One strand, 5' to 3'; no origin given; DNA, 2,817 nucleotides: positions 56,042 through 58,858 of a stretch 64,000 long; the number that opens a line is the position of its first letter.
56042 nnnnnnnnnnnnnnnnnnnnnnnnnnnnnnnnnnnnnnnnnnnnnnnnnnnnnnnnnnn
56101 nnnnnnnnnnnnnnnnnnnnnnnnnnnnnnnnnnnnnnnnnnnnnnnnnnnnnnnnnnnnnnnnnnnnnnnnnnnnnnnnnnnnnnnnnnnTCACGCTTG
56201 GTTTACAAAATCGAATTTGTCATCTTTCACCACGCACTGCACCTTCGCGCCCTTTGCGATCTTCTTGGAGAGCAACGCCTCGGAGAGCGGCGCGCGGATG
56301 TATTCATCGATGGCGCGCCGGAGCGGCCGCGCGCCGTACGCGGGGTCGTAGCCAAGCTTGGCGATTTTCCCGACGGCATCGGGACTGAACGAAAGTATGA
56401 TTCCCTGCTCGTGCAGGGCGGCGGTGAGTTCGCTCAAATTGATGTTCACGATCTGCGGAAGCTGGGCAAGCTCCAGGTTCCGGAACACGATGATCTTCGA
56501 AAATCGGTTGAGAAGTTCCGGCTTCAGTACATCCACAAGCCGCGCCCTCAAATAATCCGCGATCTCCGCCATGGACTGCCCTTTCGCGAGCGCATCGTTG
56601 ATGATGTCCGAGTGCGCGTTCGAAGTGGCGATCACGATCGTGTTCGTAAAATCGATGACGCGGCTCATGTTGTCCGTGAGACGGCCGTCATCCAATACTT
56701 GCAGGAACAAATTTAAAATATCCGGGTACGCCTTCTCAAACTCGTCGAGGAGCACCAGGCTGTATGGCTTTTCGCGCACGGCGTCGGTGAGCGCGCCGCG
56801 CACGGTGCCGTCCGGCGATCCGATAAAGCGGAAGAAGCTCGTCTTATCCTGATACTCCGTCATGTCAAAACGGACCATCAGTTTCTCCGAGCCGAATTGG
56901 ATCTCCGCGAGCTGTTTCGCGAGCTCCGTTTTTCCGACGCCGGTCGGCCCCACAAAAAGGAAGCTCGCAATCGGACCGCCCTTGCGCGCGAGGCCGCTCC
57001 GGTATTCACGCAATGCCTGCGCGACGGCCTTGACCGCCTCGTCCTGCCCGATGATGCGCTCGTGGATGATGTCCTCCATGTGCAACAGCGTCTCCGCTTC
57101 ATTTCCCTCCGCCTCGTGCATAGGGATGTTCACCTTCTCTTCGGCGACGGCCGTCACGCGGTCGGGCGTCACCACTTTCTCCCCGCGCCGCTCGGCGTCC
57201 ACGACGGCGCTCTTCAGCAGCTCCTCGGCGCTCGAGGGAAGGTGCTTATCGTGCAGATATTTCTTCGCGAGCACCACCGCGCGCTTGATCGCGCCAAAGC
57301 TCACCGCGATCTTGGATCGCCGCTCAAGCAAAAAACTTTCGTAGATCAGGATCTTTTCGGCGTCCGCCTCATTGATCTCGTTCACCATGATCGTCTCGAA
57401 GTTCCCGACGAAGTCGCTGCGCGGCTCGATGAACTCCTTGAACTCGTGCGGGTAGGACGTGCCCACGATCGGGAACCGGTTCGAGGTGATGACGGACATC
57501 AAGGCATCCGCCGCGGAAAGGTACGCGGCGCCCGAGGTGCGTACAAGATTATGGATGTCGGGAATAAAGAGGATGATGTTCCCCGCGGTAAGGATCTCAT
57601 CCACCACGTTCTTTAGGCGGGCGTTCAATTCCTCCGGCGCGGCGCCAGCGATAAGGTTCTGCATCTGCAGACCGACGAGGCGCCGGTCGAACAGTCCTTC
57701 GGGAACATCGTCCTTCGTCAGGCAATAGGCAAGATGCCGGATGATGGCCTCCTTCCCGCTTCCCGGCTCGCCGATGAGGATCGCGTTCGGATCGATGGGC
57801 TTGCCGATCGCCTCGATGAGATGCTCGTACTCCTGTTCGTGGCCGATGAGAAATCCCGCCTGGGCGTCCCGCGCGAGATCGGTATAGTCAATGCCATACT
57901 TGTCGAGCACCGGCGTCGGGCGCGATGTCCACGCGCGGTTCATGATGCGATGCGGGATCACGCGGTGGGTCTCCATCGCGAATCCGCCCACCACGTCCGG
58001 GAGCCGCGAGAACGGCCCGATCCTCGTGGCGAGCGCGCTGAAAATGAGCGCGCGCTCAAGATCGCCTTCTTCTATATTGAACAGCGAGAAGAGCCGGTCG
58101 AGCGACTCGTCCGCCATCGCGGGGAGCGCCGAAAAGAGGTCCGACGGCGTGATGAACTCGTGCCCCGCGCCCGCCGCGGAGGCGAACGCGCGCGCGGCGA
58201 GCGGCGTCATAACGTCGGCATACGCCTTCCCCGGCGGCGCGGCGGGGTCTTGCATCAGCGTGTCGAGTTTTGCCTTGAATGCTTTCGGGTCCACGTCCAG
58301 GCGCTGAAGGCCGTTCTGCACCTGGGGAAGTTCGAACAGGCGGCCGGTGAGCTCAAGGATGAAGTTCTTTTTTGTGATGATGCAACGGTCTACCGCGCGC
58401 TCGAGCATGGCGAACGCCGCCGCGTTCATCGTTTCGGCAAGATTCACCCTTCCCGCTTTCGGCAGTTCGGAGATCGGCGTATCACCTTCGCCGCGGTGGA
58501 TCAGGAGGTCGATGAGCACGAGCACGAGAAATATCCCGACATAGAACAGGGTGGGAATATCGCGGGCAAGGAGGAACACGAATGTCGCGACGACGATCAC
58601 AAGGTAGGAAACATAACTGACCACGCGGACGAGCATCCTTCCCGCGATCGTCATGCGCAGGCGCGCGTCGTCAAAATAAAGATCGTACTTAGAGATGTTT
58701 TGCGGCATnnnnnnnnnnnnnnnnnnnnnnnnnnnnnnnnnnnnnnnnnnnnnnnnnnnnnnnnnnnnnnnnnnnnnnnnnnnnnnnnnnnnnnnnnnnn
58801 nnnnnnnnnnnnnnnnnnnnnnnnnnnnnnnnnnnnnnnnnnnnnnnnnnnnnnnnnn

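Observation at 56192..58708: Membrane-anchored Clp/Hsp100 ATPase with an inactive-looking first AAA+ module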

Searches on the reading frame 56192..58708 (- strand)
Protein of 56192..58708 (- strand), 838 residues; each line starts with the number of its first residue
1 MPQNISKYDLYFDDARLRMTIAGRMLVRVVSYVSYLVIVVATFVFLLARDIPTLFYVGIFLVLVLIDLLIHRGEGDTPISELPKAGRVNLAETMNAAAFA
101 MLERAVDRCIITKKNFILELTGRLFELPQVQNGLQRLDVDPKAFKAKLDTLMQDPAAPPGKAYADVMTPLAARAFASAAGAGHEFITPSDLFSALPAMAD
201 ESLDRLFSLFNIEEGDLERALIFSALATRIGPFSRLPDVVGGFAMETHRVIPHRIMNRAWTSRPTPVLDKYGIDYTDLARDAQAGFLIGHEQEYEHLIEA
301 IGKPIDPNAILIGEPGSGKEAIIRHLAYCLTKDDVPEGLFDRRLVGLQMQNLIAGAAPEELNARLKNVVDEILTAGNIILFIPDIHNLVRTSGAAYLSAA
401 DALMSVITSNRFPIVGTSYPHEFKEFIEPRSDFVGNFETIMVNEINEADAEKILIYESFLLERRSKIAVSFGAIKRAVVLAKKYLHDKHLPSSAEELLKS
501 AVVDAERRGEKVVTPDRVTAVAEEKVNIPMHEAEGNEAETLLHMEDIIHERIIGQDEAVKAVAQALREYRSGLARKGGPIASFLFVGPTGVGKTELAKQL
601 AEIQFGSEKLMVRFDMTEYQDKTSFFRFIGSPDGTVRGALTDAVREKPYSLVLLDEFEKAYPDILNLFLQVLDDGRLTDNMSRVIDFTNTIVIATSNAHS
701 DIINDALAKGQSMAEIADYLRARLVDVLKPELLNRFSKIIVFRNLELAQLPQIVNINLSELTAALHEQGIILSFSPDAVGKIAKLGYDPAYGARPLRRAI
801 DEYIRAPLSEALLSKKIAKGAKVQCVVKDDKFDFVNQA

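Call 3: search_protein_families(library=pfam, proteins=[window:56192-58708:-], max_evalue=0.01)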
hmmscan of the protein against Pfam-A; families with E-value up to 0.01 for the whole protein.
window:56192-58708:- (838 aa): 18 families
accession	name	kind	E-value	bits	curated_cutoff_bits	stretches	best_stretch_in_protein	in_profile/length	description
PF07724.20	AAA_2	-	1.9e-48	165.1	27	1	579-738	2-165/166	AAA domain (Cdc48 subfamily)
PF10431.15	ClpB_D2-small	-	7.9e-23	80.7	21.9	1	745-824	1-80/81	C-terminal, D2-small domain, of ClpB protein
PF07728.20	AAA_5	-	3.8e-17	63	22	1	583-700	2-125/139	AAA domain (dynein-related subfamily)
PF00004.35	AAA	-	4.6e-17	63.1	21.2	2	584-708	2-119/131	ATPase family associated with various cellular activities (AAA)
PF13191.12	AAA_16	-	4.6e-08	34.2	32.6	0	287-343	2-63/167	AAA ATPase domain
PF00158.32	Sigma54_activat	-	3.4e-07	30.5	20.2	1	576-700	22-146/168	Sigma-54 interaction domain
PF20720.3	nSTAND3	-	3.3e-06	27.3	27.2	0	309-333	20-44/155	Novel STAND NTPase 3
PF13401.12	AAA_22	-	7.6e-06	26.7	27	1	584-674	9-110/130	AAA domain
PF20030.5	bpMoxR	-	1.3e-05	24.8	27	0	583-698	34-146/205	MoxR domain in the MoxR-vWA-beta-propeller ternary systems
PF13671.12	AAA_33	-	0.00011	22.9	27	0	310-398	3-90/143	AAA domain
PF17871.7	AAA_lid_9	-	0.00011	22.5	22.8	1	450-534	5-87/104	AAA lid domain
PF05729.18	NACHT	-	0.00026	21.3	26.7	0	310-340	4-34/167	NACHT domain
PF01078.27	Mg_chelatase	-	0.00051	20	20.3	0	582-603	24-45/207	Magnesium chelatase, subunit ChlI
PF06414.18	Zeta_toxin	-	0.0012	18.8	22.3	0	582-620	18-55/199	Zeta toxin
PF12775.13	AAA_7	-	0.0027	17.7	25.8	0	582-624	35-77/181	P-loop containing dynein motor region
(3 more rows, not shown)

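Call 4: search_protein_families(library=ncbifam, proteins=[window:56192-58708:-], max_evalue=0.01)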
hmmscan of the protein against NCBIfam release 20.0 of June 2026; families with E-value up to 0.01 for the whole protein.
window:56192-58708:- (838 aa): 22 families
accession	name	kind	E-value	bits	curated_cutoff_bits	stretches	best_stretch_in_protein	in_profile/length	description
TIGR03346.1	chaperone_ClpB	equivalog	2.7e-142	475.9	1232.1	2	511-834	526-852/853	ATP-dependent chaperone ClpB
TIGR02639.1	ClpA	equivalog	2.1e-122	409.8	993.15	1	264-825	164-732/734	ATP-dependent Clp protease ATP-binding subunit ClpA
NF008118.0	PRK10865.1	equivalog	3.3e-120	402.5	1417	2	513-831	531-852/857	ATP-dependent chaperone ClpB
NF033606.1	heat_AAA_ClpK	exception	7.3e-120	401.4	1900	2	499-833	559-903/949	heat shock survival AAA family ATPase ClpK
NF033607.0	disagg_AAA_ClpG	exception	2.8e-113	379.6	1900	2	518-824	560-873/932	AAA family protein disaggregase ClpG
TIGR03345.1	VI_ClpV1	equivalog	4.7e-108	362.6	884.95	2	512-823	528-845/852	type VI secretion system ATPase TssH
NF008263.0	PRK11034.1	equivalog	8e-95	318.3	1350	1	268-834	169-742/758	ATP-dependent Clp protease ATP-binding subunit ClpA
NF003745.1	PRK05342.1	equivalog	1.9e-10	40.2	359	2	533-603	54-132/418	ATP-dependent Clp protease ATP-binding subunit ClpX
TIGR00390.1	hslU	equivalog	3.4e-09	36.1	362.45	1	548-604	10-71/441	ATP-dependent protease ATPase subunit HslU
TIGR02928.1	TIGR02928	subfamily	1.2e-07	30.9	181.3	1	545-602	10-62/366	orc1/cdc6 family replication initiation protein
TIGR00382.1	clpX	equivalog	1.3e-06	27.7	370.75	1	527-602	55-139/414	ATP-dependent protease ATP-binding subunit ClpX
NF003229.0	PRK04195.1-5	equivalog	1.4e-05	24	280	1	551-728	18-174/413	replication factor C large subunit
NF009067.0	PRK12402.1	equivalog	1.5e-05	24.1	317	0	282-333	12-63/340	replication factor C small subunit 2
TIGR00763.1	lon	equivalog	2.1e-05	23.2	608.05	1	583-736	356-515/795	endopeptidase La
NF008457.0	PRK11331.1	equivalog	4.1e-05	22.5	637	0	298-339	184-227/459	5-methylcytosine-specific restriction enzyme subunit McrB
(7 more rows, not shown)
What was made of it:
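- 56192..58708 (-): Gene for the membrane-anchored Hsp100 paralogue ('TM-Clp'), 838 aa, stop codon included. Pfam and NCBIfam (calls 3, 4).
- On ClpB: 475.9 bits (call 4).
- On ClpA / ClpC / ClpE (ClpP partners): 409.8 bits (call 4).
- On ClpV/TssH, ClpK, ClpG: 362.6, 401.4 and 379.6 bits (call 4).
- Closest known: ClpB / Hsp104. Different: It scores 476 bits against the 1232-bit family cut-off (call 4).
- All NCBIfam Clp equivalogs score far below their cut-offs: ClpB 476 against 1232, ClpA 410 against 993, ClpV 363 against 885, and ClpK/ClpG about 400/380 against 1900 (call 4). The score is far below the ClpB cut-off of 1232 bits (call 4). The protein scores below the ClpA cut-off, 410 against 993 bits (call 4).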

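Call 8: find_homologous_proteins(query=window:56192-58708:-)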
Query window:56192-58708:- (838 aa): 1978 proteins with E <= 0.001 among 8000 candidates; the best 120 are listed.
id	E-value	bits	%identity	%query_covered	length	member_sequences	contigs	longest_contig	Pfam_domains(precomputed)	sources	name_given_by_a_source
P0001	0.0e+0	1702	91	100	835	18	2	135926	PF20030.6,PF00158.33,PF07724.21,PF00004.36,PF13401.13,PF07728.21,PF10431.16,PF20720.4,PF13191.13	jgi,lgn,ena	jgi:ATP-dependent Clp protease ATP-binding subunit ClpC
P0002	0.0e+0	1641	88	100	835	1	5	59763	PF00158.33,PF07724.21,PF13671.13,PF00004.36,PF13401.13,PF07728.21,PF10431.16,PF20720.4,PF13191.13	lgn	-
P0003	0.0e+0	1625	87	100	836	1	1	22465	PF00158.33,PF07724.21,PF00004.36,PF13401.13,PF07728.21,PF10431.16,PF20720.4,PF13191.13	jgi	jgi:ATP-dependent Clp protease ATP-binding subunit ClpC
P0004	0.0e+0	1602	86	100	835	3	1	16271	PF00158.33,PF07724.21,PF00004.36,PF13401.13,PF07728.21,PF10431.16,PF20720.4,PF13191.13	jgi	jgi:ATP-dependent Clp protease ATP-binding subunit ClpC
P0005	0.0e+0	1596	86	100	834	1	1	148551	PF00158.33,PF07724.21,PF00004.36,PF13401.13,PF07728.21,PF10431.16,PF13191.13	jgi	jgi:ATP-dependent Clp protease ATP-binding subunit ClpC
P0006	0.0e+0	1593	85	100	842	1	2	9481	PF00158.33,PF07724.21,PF00004.36,PF13401.13,PF07728.21,PF10431.16,PF20720.4,PF13191.13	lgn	-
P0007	0.0e+0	1507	80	100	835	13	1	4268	PF00158.33,PF07724.21,PF00004.36,PF07728.21,PF10431.16,PF13191.13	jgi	jgi:ATP-dependent Clp protease ATP-binding subunit ClpC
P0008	0.0e+0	1499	80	100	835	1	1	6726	PF00158.33,PF07724.21,PF00004.36,PF05673.20,PF07728.21,PF10431.16,PF13191.13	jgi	jgi:ATP-dependent Clp protease ATP-binding subunit ClpC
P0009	0.0e+0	1498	80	100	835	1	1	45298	PF00158.33,PF07724.21,PF00004.36,PF05673.20,PF07728.21,PF10431.16,PF13191.13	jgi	jgi:ATP-dependent Clp protease ATP-binding subunit ClpC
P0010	0.0e+0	1494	80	100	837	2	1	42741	PF00158.33,PF07724.21,PF00004.36,PF07728.21,PF10431.16,PF20720.4,PF13191.13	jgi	-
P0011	0.0e+0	1491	80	100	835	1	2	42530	PF00158.33,PF07724.21,PF00004.36,PF07728.21,PF10431.16,PF13191.13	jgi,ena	jgi:ATP-dependent Clp protease ATP-binding subunit ClpC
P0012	0.0e+0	1490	80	100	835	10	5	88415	PF00158.33,PF07724.21,PF00004.36,PF07728.21,PF10431.16,PF20720.4,PF13191.13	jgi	jgi:ATP-dependent Clp protease ATP-binding subunit ClpC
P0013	0.0e+0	1485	80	100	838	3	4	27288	PF00158.33,PF07724.21,PF00004.36,PF07728.21,PF10431.16,PF13191.13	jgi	jgi:ATP-dependent Clp protease ATP-binding subunit ClpC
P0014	0.0e+0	1482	79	100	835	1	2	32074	PF00158.33,PF07724.21,PF00004.36,PF07728.21,PF10431.16,PF20720.4,PF13191.13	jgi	jgi:ATP-dependent Clp protease ATP-binding subunit ClpC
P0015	0.0e+0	1475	78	100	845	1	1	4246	PF00158.33,PF07724.21,PF00004.36,PF17871.8,PF07728.21,PF10431.16,PF20720.4,PF13191.13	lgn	-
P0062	0.0e+0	1220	66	100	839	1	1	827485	PF00158.33,PF07724.21,PF00004.36,PF17871.8,PF07728.21,PF10431.16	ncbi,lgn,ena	-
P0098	0.0e+0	1174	64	100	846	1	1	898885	PF00158.33,PF07724.21,PF05729.19,PF00004.36,PF07728.21,PF10431.16,PF20720.4,PF13191.13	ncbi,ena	-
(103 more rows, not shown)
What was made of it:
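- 56192..58708 (-): 120 full-length homologues at 62-91% identity (call 8).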

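Call 9: search_solved_structures(query=window:56192-58708:-, show_alignments=3, max_evalue=1e-20)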
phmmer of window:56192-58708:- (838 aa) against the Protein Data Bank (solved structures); distinct sequences matched with E-value up to 1e-20: 55.
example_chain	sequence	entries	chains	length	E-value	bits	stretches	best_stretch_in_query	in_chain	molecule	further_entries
1qvr_A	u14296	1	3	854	2.4e-115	390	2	511-827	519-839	ClpB protein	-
3j3t_A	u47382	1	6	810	8.4e-115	388.2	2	505-832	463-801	Negative regulator of genetic competence ClpC/MecB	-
3j3s_A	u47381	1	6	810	1.7e-114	387.3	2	505-832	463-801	Negative regulator of genetic competence ClpC/MecB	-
3j3r_A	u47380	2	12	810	5.6e-114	385.5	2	505-832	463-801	Negative regulator of genetic competence ClpC/MecB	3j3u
7abr_A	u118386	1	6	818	5.8e-114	385.5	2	505-832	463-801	Negative regulator of genetic competence ClpC/MecB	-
6em8_A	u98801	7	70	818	9.2e-112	378.2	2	519-833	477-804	ATP-dependent Clp protease ATP-binding subunit ClpC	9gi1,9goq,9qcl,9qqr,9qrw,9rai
6em9_A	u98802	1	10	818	1.2e-111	377.8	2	523-833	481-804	ATP-dependent Clp protease ATP-binding subunit ClpC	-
6oax_C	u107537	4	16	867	1.4e-109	371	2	512-834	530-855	Hyperactive disaggregase ClpB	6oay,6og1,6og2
6og3_E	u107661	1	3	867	1.5e-109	370.9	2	512-834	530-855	Hyperactive disaggregase ClpB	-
4d2q_A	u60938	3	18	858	1.8e-109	370.6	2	512-832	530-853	CLPB | CHAPERONE PROTEIN CLPB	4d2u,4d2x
4ciu_A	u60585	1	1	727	4.9e-109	369.2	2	511-833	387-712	CHAPERONE PROTEIN CLPB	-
6qs4_A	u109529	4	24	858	3.9e-108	366.2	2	512-832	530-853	Chaperone protein ClpB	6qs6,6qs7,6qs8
6rn2_A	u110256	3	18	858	4e-108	366.1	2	512-832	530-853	Chaperone protein ClpB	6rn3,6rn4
5ofo_C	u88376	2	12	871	4.4e-105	356.1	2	512-832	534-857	Chaperone protein ClpB,ATP-dependent Clp protease ATP-binding subunit ClpA,Chaperone prote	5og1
29hb_b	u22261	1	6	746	5.8e-103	349.1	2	510-813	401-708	ATP-dependent Clp protease, ATP-binding subunit ClpE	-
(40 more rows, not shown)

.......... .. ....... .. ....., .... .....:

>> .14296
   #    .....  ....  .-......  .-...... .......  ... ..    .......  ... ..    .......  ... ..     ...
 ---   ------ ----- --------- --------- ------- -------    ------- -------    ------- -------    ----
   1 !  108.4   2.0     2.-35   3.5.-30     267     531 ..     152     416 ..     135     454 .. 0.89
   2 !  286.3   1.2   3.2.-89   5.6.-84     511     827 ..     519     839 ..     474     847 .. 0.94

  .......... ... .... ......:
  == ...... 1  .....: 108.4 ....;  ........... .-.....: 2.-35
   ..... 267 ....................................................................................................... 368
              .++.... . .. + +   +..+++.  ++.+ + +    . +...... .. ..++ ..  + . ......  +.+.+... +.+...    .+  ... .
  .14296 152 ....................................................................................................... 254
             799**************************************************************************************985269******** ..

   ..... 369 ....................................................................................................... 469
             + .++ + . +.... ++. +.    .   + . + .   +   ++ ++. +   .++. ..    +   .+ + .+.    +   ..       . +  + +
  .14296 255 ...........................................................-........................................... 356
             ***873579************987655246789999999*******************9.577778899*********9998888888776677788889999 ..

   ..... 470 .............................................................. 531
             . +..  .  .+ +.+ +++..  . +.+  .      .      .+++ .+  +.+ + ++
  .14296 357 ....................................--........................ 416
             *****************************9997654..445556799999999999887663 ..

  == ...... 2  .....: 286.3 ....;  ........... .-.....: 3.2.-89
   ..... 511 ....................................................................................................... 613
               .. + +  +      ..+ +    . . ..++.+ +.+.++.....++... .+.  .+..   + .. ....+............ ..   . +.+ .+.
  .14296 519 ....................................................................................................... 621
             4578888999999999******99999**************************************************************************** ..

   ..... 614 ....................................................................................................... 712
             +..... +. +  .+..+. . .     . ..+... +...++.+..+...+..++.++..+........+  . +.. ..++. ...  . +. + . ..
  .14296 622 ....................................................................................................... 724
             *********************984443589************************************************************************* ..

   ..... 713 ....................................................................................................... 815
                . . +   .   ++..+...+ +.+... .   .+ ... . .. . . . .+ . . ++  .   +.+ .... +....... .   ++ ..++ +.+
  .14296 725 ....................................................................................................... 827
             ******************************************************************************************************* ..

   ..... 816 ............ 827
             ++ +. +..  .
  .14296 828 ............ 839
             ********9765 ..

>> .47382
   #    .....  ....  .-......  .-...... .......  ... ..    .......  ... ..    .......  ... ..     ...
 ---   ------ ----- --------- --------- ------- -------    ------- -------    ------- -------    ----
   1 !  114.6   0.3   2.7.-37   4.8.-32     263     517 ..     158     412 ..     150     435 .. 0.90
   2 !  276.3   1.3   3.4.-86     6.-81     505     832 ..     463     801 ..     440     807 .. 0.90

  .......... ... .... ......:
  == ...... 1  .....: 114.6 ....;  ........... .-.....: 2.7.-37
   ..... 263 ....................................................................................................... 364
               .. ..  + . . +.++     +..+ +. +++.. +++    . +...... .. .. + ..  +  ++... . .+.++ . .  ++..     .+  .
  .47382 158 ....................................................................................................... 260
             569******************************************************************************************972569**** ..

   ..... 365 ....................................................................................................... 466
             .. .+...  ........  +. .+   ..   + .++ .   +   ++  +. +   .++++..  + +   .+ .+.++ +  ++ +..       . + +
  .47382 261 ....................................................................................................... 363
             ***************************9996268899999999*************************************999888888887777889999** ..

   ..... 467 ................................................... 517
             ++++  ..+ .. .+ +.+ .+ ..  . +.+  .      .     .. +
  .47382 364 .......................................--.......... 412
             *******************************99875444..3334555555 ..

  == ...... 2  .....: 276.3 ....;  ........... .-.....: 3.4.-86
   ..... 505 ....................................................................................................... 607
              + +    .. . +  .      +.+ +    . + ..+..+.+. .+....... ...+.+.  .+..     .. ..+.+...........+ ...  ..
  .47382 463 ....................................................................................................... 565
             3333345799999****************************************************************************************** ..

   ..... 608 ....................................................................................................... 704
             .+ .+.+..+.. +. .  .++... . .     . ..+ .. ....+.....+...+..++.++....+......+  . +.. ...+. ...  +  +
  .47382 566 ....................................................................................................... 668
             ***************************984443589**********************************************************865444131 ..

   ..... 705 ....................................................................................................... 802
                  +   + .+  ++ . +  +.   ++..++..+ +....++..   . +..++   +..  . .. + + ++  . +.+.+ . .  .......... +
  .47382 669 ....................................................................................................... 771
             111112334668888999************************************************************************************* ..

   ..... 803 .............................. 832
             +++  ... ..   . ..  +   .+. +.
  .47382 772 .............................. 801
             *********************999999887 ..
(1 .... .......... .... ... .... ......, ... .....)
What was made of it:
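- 56192..58708 (-): PDB phmmer (call 9).
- On ClpA / ClpC / ClpE (ClpP partners): There is a gap opposite the BsClpC segment 'krnkyvgfn' (call 9).
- Checked: The best solved relatives are T. thermophilus ClpB and B. subtilis ClpC, E about 1e-115 (calls 3, 9).
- Query 531 pairs with TtClpB 416 and query 511 with TtClpB 519, and ClpA aligns as one stretch (call 9). The best sequence scores are to ClpB (TIGR03346 at 476 bits; 1qvr at E 2.4e-115) (calls 4, 9). The ClpP-loop region resembles ClpB (call 9).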
